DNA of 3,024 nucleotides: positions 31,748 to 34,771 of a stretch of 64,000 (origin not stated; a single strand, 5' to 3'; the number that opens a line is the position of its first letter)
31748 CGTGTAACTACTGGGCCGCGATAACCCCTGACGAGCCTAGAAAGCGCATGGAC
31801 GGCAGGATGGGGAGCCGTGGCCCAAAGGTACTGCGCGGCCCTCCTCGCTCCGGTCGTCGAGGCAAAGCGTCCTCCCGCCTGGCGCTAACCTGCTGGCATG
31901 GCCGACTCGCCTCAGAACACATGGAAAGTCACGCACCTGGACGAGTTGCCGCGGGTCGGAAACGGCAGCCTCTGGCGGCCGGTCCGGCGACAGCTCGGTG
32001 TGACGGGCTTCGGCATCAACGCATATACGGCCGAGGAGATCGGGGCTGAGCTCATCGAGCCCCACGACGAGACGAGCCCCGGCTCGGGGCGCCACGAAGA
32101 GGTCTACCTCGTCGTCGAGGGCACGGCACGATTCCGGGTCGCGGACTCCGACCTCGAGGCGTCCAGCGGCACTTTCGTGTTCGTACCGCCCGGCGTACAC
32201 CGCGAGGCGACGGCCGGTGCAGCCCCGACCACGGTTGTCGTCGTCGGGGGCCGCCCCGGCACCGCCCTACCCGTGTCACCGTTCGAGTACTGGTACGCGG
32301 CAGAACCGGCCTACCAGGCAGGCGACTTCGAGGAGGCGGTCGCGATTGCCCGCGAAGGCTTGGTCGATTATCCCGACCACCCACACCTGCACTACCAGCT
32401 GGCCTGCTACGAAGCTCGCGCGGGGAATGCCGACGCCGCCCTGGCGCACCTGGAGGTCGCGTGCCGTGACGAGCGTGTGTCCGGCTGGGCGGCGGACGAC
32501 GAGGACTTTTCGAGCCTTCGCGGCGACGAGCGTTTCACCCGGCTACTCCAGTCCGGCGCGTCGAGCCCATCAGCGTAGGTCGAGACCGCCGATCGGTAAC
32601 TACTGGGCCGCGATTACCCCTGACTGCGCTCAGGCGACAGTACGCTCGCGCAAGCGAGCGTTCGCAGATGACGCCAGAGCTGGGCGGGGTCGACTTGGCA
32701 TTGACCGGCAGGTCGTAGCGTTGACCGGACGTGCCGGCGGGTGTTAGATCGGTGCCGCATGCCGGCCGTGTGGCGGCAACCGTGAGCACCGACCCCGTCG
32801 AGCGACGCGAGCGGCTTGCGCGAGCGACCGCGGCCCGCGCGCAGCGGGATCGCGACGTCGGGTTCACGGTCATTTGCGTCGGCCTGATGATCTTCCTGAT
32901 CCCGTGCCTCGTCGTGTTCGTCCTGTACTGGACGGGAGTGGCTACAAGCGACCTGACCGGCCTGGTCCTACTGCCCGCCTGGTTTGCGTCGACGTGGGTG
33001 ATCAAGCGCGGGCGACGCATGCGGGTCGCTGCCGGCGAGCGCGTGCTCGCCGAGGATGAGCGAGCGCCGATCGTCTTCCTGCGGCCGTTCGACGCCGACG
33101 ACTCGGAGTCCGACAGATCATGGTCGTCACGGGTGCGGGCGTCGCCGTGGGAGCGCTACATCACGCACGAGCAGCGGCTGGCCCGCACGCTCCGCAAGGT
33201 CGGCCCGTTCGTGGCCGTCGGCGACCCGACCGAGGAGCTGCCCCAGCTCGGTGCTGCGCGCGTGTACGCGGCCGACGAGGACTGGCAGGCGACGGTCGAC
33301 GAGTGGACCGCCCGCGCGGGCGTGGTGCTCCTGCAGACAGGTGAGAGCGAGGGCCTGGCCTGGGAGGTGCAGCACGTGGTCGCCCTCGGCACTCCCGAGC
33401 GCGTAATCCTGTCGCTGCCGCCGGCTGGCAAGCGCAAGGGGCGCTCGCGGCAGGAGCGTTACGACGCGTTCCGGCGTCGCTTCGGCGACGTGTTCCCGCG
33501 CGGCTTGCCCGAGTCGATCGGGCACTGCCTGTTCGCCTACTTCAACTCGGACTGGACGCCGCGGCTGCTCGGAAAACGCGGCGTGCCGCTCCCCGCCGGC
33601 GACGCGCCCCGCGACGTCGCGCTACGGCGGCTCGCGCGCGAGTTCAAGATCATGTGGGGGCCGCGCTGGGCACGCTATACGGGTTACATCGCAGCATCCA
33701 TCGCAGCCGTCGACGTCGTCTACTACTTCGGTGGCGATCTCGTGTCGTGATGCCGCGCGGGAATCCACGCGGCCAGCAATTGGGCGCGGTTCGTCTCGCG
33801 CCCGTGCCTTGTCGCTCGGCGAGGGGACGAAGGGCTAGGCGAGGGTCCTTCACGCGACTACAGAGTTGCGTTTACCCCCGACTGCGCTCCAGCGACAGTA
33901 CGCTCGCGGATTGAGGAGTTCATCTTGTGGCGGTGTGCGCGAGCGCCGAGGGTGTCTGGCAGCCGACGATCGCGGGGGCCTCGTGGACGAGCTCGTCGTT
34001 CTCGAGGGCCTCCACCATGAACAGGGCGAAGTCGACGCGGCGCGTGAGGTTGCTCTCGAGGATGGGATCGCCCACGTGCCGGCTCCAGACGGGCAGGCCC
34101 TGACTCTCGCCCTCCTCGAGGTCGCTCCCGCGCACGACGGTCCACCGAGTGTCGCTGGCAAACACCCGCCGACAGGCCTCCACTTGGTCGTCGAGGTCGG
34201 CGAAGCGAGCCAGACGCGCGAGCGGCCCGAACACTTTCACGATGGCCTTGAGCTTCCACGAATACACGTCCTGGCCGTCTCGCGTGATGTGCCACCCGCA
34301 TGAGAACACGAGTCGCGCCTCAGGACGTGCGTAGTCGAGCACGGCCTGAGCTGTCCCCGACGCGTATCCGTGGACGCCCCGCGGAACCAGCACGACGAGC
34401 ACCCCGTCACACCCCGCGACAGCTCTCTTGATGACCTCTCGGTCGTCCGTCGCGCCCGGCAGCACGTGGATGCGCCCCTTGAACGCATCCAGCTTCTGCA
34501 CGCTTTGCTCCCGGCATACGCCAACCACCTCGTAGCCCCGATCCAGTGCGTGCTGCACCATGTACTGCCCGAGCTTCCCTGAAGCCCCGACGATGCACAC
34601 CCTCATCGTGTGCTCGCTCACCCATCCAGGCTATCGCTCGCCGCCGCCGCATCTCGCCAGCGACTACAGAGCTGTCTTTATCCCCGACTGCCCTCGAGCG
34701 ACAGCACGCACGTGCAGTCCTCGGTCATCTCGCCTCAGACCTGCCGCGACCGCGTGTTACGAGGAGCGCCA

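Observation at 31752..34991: Cassette-like array: single genes separated by direct copies of a ~55-nt repeat, with no recombinase in view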

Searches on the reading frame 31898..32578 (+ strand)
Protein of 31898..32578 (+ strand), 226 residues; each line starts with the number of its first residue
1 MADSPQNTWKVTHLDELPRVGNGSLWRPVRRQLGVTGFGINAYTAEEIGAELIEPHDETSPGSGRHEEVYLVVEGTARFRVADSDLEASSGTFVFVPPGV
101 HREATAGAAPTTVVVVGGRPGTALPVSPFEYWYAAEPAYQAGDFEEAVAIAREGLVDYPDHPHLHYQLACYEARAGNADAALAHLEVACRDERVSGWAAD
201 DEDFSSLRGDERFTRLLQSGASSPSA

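Call 7: search_protein_families(library=pfam, proteins=[window:31898-32578:+], max_evalue=0.01)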
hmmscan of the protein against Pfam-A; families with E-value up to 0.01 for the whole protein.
window:31898-32578:+ (226 aa): 6 families
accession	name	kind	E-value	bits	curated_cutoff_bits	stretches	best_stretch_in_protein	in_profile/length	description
PF07883.17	Cupin_2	-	5.4e-06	26.5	27.2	1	53-116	5-69/70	Cupin domain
PF13428.12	TPR_14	-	0.00015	22.5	23.5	1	139-169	12-42/44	Tetratricopeptide repeat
PF13432.12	TPR_16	-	0.00025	21.9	32.7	1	138-190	7-59/65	Tetratricopeptide repeat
PF14559.12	TPR_19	-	0.00043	21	25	1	138-187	1-50/68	Tetratricopeptide repeat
PF02311.25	AraC_binding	-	0.0008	19.6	21.1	1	54-100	11-57/135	AraC-like ligand binding domain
PF13374.12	TPR_10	-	0.0092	16.4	27.5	0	167-196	7-37/42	Tetratricopeptide repeat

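Call 24: find_encoding_contigs(protein=window:31898-32578:+, flank=10000, max_places=10)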
Protein window:31898-32578:+ (226 aa): no gene with exactly this product is on record in the collection.

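Call 82: search_protein_families(library=padloc, proteins=[window:31898-32578:+], max_evalue=0.01)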
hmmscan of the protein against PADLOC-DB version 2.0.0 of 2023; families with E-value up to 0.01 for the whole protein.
window:31898-32578:+ (226 aa): 0 families

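Call 83: search_protein_families(library=ncbifam, proteins=[window:31898-32578:+], max_evalue=0.01)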
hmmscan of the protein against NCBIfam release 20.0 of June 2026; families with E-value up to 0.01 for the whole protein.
window:31898-32578:+ (226 aa): 2 families
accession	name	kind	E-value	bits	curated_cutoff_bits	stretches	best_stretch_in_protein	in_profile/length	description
NF047558.1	TPR_END_plus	domain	1.4e-14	53.8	32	1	164-218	1-56/56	TPR end-of-group domain-containing protein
NF050132.1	TransRegAbsR2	equivalog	0.004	16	850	1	137-191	364-420/582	LuxR family transcriptional regulator AbsR2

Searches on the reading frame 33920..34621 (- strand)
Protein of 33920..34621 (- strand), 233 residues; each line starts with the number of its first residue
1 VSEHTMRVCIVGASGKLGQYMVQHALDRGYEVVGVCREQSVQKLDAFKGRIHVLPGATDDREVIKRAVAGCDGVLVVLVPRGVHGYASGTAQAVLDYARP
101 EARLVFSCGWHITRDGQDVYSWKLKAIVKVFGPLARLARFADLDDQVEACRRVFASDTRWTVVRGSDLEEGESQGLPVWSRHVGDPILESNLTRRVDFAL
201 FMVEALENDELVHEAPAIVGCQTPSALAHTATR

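Call 7: search_protein_families(library=pfam, proteins=[window:33920-34621:-], max_evalue=0.01)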
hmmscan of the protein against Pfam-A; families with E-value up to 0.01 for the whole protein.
window:33920-34621:- (233 aa): 5 families
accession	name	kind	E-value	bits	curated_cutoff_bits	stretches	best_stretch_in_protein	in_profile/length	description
PF13460.12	NAD_binding_10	-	1.7e-16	61.1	27.2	1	12-208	1-183/184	NAD(P)H-binding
PF05368.20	NmrA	-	5e-09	36.6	27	1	6-78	3-77/298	NmrA-like family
PF01370.27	Epimerase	-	1.9e-05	24.7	20.9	1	8-77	1-71/240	NAD dependent epimerase/dehydratase family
PF16363.11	GDP_Man_Dehyd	-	0.00072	19.5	27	1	10-68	2-71/332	GDP-mannose 4,6 dehydratase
PF01113.26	DapB_N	-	0.0036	17.8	25.6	1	6-43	1-41/124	Dihydrodipicolinate reductase, N-terminus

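Call 74: find_homologous_proteins(query=window:33920-34621:-, max_evalue=1e-30)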
Query window:33920-34621:- (233 aa): 8000 proteins with E <= 1e-30 among 8000 candidates; the best 120 are listed.
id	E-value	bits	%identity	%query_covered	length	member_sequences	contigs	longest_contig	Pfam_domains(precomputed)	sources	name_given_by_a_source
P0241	5.4e-152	522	-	-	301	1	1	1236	PF16363.12,PF05368.20,PF13460.13,PF01370.28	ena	-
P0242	5.1e-145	499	97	97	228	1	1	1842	PF05368.20,PF13460.13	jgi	jgi:uncharacterized protein YbjT (DUF2867 family)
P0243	8.5e-145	498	95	99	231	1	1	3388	PF05368.20,PF13460.13,PF01370.28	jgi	jgi:NAD(P)-dependent dehydrogenase (short-subunit alcohol dehydrogenase family)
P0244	3.6e-144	496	97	97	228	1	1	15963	PF05368.20,PF13460.13,PF01370.28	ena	-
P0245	7.8e-144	495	94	99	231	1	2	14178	PF05368.20,PF13460.13,PF01370.28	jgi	jgi:NAD(P)-dependent dehydrogenase (short-subunit alcohol dehydrogenase family)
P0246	2.2e-143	493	94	99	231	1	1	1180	PF05368.20,PF13460.13,PF01370.28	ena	-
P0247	1.1e-142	491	94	99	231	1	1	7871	PF05368.20,PF13460.13,PF01370.28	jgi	jgi:NAD(P)-dependent dehydrogenase (short-subunit alcohol dehydrogenase family)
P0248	1.9e-140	484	96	97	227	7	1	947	PF05368.20,PF13460.13,PF01370.28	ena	-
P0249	2.3e-139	480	93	97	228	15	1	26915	PF05368.20,PF13460.13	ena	-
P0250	3.6e-139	480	94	98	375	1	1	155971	PF05368.20,PF13460.13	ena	-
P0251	1.0e-138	478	91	98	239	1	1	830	PF05368.20,PF13460.13,PF01370.28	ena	-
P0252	2.1e-138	477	91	99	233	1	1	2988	PF05368.20,PF13460.13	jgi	jgi:putative NAD(P)-binding protein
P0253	8.9e-138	475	91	98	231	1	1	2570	PF05368.20,PF13460.13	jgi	-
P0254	9.0e-138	475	92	97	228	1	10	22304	PF05368.20,PF13460.13,PF01370.28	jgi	jgi:NAD(P)-dependent dehydrogenase (short-subunit alcohol dehydrogenase family)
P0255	1.3e-137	475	91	98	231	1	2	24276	PF05368.20,PF13460.13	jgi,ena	-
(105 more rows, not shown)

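Call 75: find_encoding_contigs(protein=P0254, flank=6000, max_places=10)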
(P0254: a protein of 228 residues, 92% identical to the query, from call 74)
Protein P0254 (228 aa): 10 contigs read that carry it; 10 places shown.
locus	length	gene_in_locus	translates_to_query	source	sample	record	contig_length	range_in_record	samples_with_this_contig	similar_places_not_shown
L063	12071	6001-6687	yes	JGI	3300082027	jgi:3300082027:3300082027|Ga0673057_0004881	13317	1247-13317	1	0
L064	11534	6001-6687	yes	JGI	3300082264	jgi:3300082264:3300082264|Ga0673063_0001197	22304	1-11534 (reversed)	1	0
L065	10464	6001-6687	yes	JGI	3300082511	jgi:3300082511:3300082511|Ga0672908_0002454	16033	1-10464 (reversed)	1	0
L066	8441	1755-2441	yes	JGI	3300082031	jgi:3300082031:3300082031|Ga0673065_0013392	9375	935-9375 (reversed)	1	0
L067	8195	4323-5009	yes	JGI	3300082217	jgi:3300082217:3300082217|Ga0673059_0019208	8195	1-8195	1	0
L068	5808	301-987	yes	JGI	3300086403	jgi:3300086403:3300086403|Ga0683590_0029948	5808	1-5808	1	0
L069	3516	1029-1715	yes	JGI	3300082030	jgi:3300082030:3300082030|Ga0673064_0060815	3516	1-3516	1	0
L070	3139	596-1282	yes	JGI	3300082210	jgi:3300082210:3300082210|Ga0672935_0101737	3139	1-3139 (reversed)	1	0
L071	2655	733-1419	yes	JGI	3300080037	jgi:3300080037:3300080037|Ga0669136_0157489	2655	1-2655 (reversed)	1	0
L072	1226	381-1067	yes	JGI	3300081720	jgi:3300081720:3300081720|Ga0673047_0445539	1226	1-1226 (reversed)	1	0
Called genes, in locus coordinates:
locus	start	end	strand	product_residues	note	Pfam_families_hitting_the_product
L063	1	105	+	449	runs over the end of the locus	?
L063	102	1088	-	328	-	PF00294:PfkB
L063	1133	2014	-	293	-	-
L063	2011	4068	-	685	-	PF02494:HYR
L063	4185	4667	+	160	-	PF07098:DUF1360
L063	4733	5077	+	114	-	-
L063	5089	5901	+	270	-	PF00578:AhpC-TSA, PF08534:Redoxin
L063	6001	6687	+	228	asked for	PF01370:Epimerase (weak), PF05368:NmrA, PF13460:NAD_binding_10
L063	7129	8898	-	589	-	PF00989:PAS, PF08448:PAS_4, PF13426:PAS_9, PF08447:PAS_3, PF01590:GAF, PF13185:GAF_2, PF13492:GAF_3, PF07228:SpoIIE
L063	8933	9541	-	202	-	PF01717:Meth_synt_2 (weak)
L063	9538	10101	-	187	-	-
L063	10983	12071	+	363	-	?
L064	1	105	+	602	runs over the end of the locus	PF00664:ABC_membrane, PF02463:SMC_N (faint), PF00005:ABC_tran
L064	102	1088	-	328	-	PF00294:PfkB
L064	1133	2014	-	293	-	-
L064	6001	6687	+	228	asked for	PF01370:Epimerase (weak), PF05368:NmrA, PF13460:NAD_binding_10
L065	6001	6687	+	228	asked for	PF01370:Epimerase (weak), PF05368:NmrA, PF13460:NAD_binding_10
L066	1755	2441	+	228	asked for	PF01370:Epimerase (weak), PF05368:NmrA, PF13460:NAD_binding_10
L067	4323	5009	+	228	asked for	PF01370:Epimerase (weak), PF05368:NmrA, PF13460:NAD_binding_10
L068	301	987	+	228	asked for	PF01370:Epimerase (weak), PF05368:NmrA, PF13460:NAD_binding_10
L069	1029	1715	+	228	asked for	PF01370:Epimerase (weak), PF05368:NmrA, PF13460:NAD_binding_10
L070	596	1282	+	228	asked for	PF01370:Epimerase (weak), PF05368:NmrA, PF13460:NAD_binding_10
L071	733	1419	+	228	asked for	PF01370:Epimerase (weak), PF05368:NmrA, PF13460:NAD_binding_10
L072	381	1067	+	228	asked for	PF01370:Epimerase (weak), PF05368:NmrA, PF13460:NAD_binding_10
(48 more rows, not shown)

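Call 76: find_encoding_contigs(protein=P0250, flank=10000, max_places=2)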
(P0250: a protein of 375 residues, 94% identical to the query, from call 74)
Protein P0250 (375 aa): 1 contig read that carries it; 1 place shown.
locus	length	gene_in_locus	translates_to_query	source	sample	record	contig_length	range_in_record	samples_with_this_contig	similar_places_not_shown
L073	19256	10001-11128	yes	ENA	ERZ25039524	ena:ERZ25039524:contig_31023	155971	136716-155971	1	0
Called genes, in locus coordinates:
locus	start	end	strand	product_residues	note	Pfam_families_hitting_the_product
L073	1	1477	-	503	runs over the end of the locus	PF00108:Thiolase_N, PF02803:Thiolase_C, PF03572:Peptidase_S41 (weak)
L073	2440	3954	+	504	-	-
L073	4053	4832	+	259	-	PF07610:DUF1573 (weak)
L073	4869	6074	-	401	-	PF00155:Aminotran_1_2, PF01041:DegT_DnrJ_EryC1 (weak)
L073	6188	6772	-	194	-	PF06078:DUF937 (weak)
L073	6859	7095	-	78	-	PF13370:Fer4_13, PF13459:Fer4_15 (weak)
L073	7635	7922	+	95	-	PF07883:Cupin_2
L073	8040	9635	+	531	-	PF00023:Ank (faint), PF13606:Ank_3 (faint), PF12796:Ank_2, PF13637:Ank_4 (weak), PF12796:Ank_2, PF13637:Ank_4 (weak), PF13415:Beta-prop_FBX42 (weak), PF24681:Kelch_KLHDC2_KLHL20_DRC7, +1 more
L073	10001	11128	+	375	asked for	PF05368:NmrA, PF13460:NAD_binding_10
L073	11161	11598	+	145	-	-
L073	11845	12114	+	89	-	-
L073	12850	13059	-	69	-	-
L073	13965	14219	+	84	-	PF00583:Acetyltransf_1 (weak), PF08445:FR47, PF13508:Acetyltransf_7 (weak)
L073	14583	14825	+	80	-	-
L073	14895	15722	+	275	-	-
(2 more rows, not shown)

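Call 82: search_protein_families(library=padloc, proteins=[window:33920-34621:-], max_evalue=0.01)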
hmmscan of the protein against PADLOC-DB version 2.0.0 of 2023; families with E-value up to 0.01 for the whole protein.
window:33920-34621:- (233 aa): 0 families

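Call 83: search_protein_families(library=ncbifam, proteins=[window:33920-34621:-], max_evalue=0.01)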
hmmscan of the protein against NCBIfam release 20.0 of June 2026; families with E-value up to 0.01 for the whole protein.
window:33920-34621:- (233 aa): 14 families
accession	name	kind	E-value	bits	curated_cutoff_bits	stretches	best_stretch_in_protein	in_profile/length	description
NF042422.1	oxyalk_red_OleD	equivalog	1.8e-06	27.6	580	1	6-85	1-77/329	2-alkyl-3-oxoalkanoate reductase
NF042423.1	oxyalk_red_Shew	equivalog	7.5e-06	25.2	580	1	2-87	5-87/331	2-alkyl-3-oxoalkanoate reductase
NF004520.0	PRK05865.1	equivalog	9.7e-06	23.7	1509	1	6-115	1-109/854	sugar epimerase family protein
TIGR03466.1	HpnA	hypoth_equivalog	9.8e-06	24.7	367.65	1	6-76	1-70/327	hopanoid-associated sugar epimerase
NF004824.0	PRK06180.1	subfamily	0.0003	20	298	1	6-87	5-91/279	oxidoreductase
NF006114.0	PRK08263.1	subfamily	0.0012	18.1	290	1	10-69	8-69/280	short chain dehydrogenase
NF005754.0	PRK07578.1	equivalog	0.0014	18.5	167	1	6-45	1-39/200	short chain dehydrogenase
NF009035.0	PRK12367.1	equivalog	0.0014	17.8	266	1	4-43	13-52/249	short chain dehydrogenase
NF052578.1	StrlDmthSdmBMthl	equivalog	0.0065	16.3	600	1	7-74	2-68/328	sterol demethylase protein SdmB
TIGR04180.1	EDH_00030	hypoth_equivalog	0.0066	15.5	475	1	8-75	1-75/297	NAD-dependent 4,6-dehydratase LegB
NF050030.1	thlkprotThyD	equivalog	0.0073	15.5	400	1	6-75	1-73/305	thylakoid membrane protein ThyD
TIGR00036.1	dapB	equivalog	0.0076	15.8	122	1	5-52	1-53/270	4-hydroxy-tetrahydrodipicolinate reductase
NF006118.0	PRK08264.1-4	subfamily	0.0078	15.7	279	1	6-102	6-104/244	SDR family oxidoreductase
NF005065.0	PRK06482.1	equivalog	0.0091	15.4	291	0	9-70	6-73/276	SDR family oxidoreductase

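Call 85: find_encoding_contigs(protein=P0244, flank=10000, max_places=3)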
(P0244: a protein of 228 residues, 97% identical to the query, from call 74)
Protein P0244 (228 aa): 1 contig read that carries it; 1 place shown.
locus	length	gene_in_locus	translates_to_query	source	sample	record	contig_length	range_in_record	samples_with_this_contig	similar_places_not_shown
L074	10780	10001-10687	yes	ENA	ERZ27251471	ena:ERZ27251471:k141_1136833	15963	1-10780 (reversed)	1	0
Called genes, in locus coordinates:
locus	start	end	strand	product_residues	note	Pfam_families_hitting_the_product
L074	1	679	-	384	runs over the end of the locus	PF00070:Pyr_redox (faint), PF01266:DAO (weak), PF01494:FAD_binding_3, PF07992:Pyr_redox_2 (faint), PF13450:NAD_binding_8 (faint)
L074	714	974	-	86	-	-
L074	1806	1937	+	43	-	-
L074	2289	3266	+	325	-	PF08240:ADH_N, PF00107:ADH_zinc_N, PF13602:ADH_zinc_N_2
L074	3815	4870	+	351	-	PF00753:Lactamase_B, PF12706:Lactamase_B_2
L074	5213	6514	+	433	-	-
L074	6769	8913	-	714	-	PF03176:MMPL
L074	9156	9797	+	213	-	PF00440:TetR_N, PF16859:TetR_C_11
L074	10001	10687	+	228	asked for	PF01370:Epimerase (weak), PF05368:NmrA, PF13460:NAD_binding_10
